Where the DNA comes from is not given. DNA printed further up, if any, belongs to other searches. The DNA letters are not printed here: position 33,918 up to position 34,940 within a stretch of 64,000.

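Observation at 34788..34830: Perfect -35 promoter driving a leaderless hrcA-grpE-dnaK operon, with a half-degenerate CIRCE operator overlapping the -10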

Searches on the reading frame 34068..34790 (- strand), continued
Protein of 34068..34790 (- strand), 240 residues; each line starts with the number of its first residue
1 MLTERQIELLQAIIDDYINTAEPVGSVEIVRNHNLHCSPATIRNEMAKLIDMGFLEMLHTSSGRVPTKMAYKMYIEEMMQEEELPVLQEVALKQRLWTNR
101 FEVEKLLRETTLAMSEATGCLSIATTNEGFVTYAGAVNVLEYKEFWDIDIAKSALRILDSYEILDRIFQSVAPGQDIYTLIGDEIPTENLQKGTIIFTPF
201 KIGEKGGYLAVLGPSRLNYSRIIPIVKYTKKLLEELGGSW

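Call 36: fold_search(model_id=the predicted structure, library=pdb)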
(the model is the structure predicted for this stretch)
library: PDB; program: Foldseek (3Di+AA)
matches with E <= 10: 1140; with E <= 0.001: 29
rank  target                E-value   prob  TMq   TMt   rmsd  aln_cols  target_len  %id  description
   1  1stz_A                7.9e-14  1.00  0.80  0.60   6.6       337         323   19  Crystal structure of a hypothetical protein at 2.2 A resolution (released 2004-08-24)
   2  1stz_B                1.4e-13  1.00  0.77  0.60   7.5       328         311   18  Crystal structure of a hypothetical protein at 2.2 A resolution (released 2004-08-24)
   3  5y6i_A                8.1e-06  1.00  0.27  0.27  17.0       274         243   12  Crystal structure of Pseudomonas aeruginosa HmgR (released 2018-08-15)
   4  3r4k_B                1.2e-05  1.00  0.32  0.31  17.3       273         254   17  Crystal structure of a putative ICLR transcriptional regulator (TM1040_3717) from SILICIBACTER SP. TM1040 at 2.46 A re (released 2011-04-13)
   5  3r4k_A                1.2e-05  1.00  0.31  0.30  16.8       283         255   16  Crystal structure of a putative ICLR transcriptional regulator (TM1040_3717) from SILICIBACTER SP. TM1040 at 2.46 A re (released 2011-04-13)
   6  3r4k_D                1.6e-05  1.00  0.32  0.30  17.2       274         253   18  Crystal structure of a putative ICLR transcriptional regulator (TM1040_3717) from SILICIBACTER SP. TM1040 at 2.46 A re (released 2011-04-13)
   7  8ejv_B                1.8e-05  1.00  0.32  0.31  17.0       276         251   14  The crystal structure of Pseudomonas putida PcaR in complex with succinate (released 2024-03-20)
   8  2g7u_A                2.0e-05  1.00  0.30  0.29  16.2       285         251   13  2.3 A structure of putative catechol degradative operon regulator from Rhodococcus sp. RHA1 (released 2006-04-04)
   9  5h1a_D                2.4e-05  1.00  0.27  0.27  18.1       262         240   11  Crystal structure of an IclR homolog from Microbacterium sp. strain HM58-2 (released 2017-01-18)
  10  1mkm_A                2.6e-05  1.00  0.32  0.31  18.5       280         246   15  CRYSTAL STRUCTURE OF THE THERMOTOGA MARITIMA ICLR (released 2002-09-11)
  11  8eju_B                2.9e-05  1.00  0.32  0.30  17.1       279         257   14  The crystal structure of Pseudomonas putida PcaR (released 2024-03-20)
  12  5h1a_B                3.1e-05  1.00  0.27  0.27  17.9       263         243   10  Crystal structure of an IclR homolog from Microbacterium sp. strain HM58-2 (released 2017-01-18)
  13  2xrn_A                3.5e-05  1.00  0.28  0.28  17.6       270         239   12  Crystal structure of TtgV (released 2010-12-01)
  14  2xrn_B                4.1e-05  1.00  0.28  0.28  17.6       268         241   12  Crystal structure of TtgV (released 2010-12-01)
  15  5whm_A                5.3e-05  1.00  0.31  0.29  17.4       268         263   12  Crystal Structure of IclR Family Transcriptional Regulator from Brucella abortus (released 2017-08-23)
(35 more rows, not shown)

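Call 63: search_protein_families(library=pfam, proteins=[L049:614-1036:+, L056:539-976:+, L064:4300-6219:+, L064:3732-4229:+])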
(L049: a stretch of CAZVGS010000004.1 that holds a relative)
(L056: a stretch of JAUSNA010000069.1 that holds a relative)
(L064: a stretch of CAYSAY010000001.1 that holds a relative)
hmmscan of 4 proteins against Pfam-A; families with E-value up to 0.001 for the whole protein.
L049:614-1036:+ (140 aa): 1 family
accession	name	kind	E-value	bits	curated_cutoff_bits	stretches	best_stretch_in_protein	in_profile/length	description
PF00011.27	HSP20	-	2.1e-13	50.7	20.8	1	39-136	4-101/102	Hsp20/alpha crystallin family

L056:539-976:+ (145 aa): 1 family
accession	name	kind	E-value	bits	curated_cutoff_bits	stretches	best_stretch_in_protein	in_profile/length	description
PF00011.27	HSP20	-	8.6e-15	55.1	20.8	1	42-139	4-101/102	Hsp20/alpha crystallin family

L064:4300-6219:+ (639 aa): 2 families
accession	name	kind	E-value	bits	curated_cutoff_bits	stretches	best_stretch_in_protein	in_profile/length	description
PF00012.26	HSP70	-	2e-247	822.6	20.6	1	4-596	1-598/599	Hsp70 protein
PF06723.19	MreB_Mbl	-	5.2e-17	62.1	27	1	116-370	76-317/327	MreB/Mbl protein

L064:3732-4229:+ (165 aa): 1 family
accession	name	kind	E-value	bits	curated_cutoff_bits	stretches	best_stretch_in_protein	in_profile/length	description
PF01025.24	GrpE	-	2.4e-23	83.1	25.8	1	5-160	13-165/165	GrpE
